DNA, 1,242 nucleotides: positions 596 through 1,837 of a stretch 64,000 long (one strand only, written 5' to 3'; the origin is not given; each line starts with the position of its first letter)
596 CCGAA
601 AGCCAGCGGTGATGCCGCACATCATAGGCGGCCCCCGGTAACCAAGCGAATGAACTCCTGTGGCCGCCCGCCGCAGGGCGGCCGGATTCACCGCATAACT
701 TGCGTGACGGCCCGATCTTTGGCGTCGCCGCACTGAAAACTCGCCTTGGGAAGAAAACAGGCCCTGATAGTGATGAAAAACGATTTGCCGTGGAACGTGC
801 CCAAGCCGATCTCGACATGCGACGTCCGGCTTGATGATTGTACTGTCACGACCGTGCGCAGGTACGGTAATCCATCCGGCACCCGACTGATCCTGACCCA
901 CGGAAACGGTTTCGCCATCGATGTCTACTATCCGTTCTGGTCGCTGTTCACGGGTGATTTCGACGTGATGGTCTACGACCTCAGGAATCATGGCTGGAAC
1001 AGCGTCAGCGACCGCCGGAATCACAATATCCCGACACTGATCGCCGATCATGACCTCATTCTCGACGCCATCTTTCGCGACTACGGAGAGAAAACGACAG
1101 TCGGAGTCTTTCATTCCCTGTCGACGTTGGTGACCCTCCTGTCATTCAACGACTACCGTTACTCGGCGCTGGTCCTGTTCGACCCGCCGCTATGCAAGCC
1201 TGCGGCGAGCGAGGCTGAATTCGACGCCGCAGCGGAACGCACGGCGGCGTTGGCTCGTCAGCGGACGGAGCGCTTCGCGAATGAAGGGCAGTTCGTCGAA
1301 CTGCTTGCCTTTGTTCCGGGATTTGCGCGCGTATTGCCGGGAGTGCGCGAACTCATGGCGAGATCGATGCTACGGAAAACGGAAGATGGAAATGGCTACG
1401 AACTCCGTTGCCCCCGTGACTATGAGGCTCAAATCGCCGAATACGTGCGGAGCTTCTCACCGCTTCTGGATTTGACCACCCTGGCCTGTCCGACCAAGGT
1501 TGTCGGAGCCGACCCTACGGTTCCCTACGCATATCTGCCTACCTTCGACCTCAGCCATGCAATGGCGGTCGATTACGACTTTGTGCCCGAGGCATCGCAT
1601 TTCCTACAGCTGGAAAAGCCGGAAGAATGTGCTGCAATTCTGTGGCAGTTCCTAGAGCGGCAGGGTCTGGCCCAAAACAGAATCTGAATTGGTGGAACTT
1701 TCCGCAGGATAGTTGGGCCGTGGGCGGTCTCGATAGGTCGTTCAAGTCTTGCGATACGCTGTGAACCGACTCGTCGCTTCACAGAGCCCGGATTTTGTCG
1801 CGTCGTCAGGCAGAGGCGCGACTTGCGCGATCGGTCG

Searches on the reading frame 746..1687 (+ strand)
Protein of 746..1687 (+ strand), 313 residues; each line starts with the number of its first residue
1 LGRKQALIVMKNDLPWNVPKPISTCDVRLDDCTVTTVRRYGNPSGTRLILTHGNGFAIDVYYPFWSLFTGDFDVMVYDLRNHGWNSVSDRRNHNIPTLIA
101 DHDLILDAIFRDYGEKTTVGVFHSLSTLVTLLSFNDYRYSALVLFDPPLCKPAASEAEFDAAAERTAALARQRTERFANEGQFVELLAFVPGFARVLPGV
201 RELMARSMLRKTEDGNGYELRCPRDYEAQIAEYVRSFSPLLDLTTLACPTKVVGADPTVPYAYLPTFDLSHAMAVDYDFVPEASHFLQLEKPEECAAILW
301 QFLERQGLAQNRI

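Call 7: search_protein_families(library=pfam, proteins=[window:746-1687:+], max_evalue=0.001)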
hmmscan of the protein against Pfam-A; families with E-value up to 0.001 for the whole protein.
window:746-1687:+ (313 aa): 1 family
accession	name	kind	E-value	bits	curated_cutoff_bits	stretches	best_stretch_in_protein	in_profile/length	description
PF12697.13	Abhydrolase_6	-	4.3e-14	54.1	26.3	1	48-297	1-216/217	Alpha/beta hydrolase family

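Call 51: search_solved_structures(query=window:746-1687:+, max_evalue=0.01)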
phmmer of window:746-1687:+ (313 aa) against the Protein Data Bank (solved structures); distinct sequences matched with E-value up to 0.01: 1.
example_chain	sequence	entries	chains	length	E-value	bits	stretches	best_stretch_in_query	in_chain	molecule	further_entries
3nwo_A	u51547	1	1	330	0.008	18.9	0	153-310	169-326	Proline iminopeptidase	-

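Call 52: find_homologous_proteins(query=window:746-1687:+, max_evalue=1e-10)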
Query window:746-1687:+ (313 aa): 2841 proteins with E <= 1e-10 among 6335 candidates; the best 120 are listed.
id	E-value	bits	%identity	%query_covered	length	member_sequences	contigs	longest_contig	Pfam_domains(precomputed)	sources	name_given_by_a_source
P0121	1.0e-200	684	97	97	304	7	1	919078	PF12697.14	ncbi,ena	-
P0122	3.9e-177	606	85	97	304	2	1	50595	PF12697.14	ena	-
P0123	7.2e-157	540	76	96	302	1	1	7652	PF12697.14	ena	-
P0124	1.9e-153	528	76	96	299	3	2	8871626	PF12697.14,PF00561.27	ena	-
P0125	1.1e-152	526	76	96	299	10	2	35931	PF12697.14,PF00561.27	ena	-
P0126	1.6e-152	525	76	94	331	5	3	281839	PF12697.14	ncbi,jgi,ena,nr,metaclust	ncbi:MAG: alpha/beta hydrolase [bacterium]|nr:alpha/beta hydrolase [bacterium]|metaclust:\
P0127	4.3e-152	524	76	94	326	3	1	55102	PF12697.14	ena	-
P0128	6.1e-152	524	76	96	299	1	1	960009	PF12697.14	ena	-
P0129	8.8e-152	523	76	96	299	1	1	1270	PF12697.14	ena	-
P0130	3.4e-151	521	76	93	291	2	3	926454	PF12697.14,PF00561.27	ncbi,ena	-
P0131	4.1e-151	521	77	92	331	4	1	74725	PF12697.14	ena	-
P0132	4.3e-151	521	77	92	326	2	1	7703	PF12697.14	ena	-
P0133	3.6e-150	518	76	94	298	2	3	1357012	PF12697.14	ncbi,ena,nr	ncbi:MAG: alpha/beta hydrolase [Paracoccaceae bacterium]|nr:alpha/beta hydrolase [Paracoccaceae bact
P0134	4.9e-150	517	75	96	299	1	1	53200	PF12697.14,PF00561.27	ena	-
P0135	6.3e-150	517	75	94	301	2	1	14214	PF12697.14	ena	-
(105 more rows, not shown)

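Call 62: predict_structure(alignment_id=A2)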
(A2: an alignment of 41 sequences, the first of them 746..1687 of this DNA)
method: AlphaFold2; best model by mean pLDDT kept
length: 313 residues; sequences in the alignment: 41
mean_pLDDT: 83.8   pTM: 0.86
mean pLDDT of the five models: 83.8, 68.0, 67.3, 66.1, 54.6
residues with pLDDT >= 90: 146; 70-90: 121; 50-70: 25; < 50: 21
segments of 3 or more residues with pLDDT < 50: 1-11, 152-154, 264-267
pLDDT, mean of each block of 10 residues (from residue 1): 41 75 96 94 97 89 97 96 79 87 96 97 90 86 83 57 75 83 87 87 91 90 85 78 83 81 51 78 90 97 92 46
secondary structure, 60 per line:
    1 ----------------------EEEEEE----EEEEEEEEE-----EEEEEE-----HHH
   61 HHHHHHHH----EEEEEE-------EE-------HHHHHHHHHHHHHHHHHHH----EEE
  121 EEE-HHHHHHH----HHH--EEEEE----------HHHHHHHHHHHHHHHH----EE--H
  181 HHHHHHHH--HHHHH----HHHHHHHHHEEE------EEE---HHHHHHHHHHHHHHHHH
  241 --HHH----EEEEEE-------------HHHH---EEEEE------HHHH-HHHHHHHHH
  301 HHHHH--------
elements in order: E23-28 E33-41 E47-52 H58-68 E73-78 H95-113 E118-123 H125-131 E141-145 H156-171 H180-188 H191-195 H200-208 E209-211 E218-220 H224-240 E250-255 H269-272 E276-280 H287-290 H292-305

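Call 65: fold_search(model_id=the predicted structure, library=pdb)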
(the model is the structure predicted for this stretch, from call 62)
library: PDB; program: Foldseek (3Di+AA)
matches with E <= 10: 1679; with E <= 0.001: 1218
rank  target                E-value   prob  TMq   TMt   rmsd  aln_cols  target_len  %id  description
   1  3kxp_A                2.9e-15  1.00  0.71  0.82   3.3       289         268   18  Crystal Structure of E-2-(Acetamidomethylene)succinate Hydrolase (released 2010-02-09)
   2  3qit_A                9.8e-15  1.00  0.62  0.69   5.8       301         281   14  Thioesterase Domain From Curacin Biosynthetic Pathway (released 2011-03-09)
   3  3qit_C                1.4e-14  1.00  0.64  0.73   5.7       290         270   13  Thioesterase Domain From Curacin Biosynthetic Pathway (released 2011-03-09)
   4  3qit_D                4.2e-14  1.00  0.68  0.74   4.9       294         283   14  Thioesterase Domain From Curacin Biosynthetic Pathway (released 2011-03-09)
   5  8clq_B                8.1e-14  1.00  0.54  0.55   8.1       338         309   16  Zearalenone lactonase of Streptomyces coelicoflavus mutant H286Y in complex with hydrolyzed zearalenone (released 2024-02-28)
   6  8cln_A                8.6e-14  1.00  0.58  0.60   6.8       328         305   16  Zearalenone lactonase from Streptomyces coelicoflavus, SeMet derivative for SAD phasing (released 2024-02-21)
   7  8clo_A                1.3e-13  1.00  0.58  0.59   6.9       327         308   16  Zearalenone lactonase from Streptomyces coelicoflavus (released 2024-02-21)
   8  8clv_A                1.4e-13  1.00  0.55  0.57   6.7       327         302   16  Zearalenone lactonase of Rhodococcus erythropolis in complex with hydrolyzed zearalenone (released 2024-02-28)
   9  3qit_B                2.0e-13  1.00  0.63  0.69   5.5       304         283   13  Thioesterase Domain From Curacin Biosynthetic Pathway (released 2011-03-09)
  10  8cln_B                2.1e-13  1.00  0.56  0.57   6.8       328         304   17  Zearalenone lactonase from Streptomyces coelicoflavus, SeMet derivative for SAD phasing (released 2024-02-21)
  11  8clq_D                2.1e-13  1.00  0.56  0.57   7.0       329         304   16  Zearalenone lactonase of Streptomyces coelicoflavus mutant H286Y in complex with hydrolyzed zearalenone (released 2024-02-28)
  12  21dl_A                3.0e-13  1.00  0.55  0.58   7.5       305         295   17  Crystal structure of de novo designed esterase RPA1511-5221 (released 2026-04-01)
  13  8clq_C                3.6e-13  1.00  0.57  0.58   6.7       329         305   16  Zearalenone lactonase of Streptomyces coelicoflavus mutant H286Y in complex with hydrolyzed zearalenone (released 2024-02-28)
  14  4ose_A                3.9e-13  1.00  0.65  0.71   4.8       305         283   12  X-ray Crystal Structure of a Putative Hydrolase from Rickettsia typhi (released 2014-03-19)
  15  8cln_C                4.9e-13  1.00  0.59  0.61   6.4       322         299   16  Zearalenone lactonase from Streptomyces coelicoflavus, SeMet derivative for SAD phasing (released 2024-02-21)
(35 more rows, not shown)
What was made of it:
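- The hydrolase model resembles the CurM thioesterase and the MpaH acyl-CoA hydrolase among other alpha/beta hydrolases (call 65).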
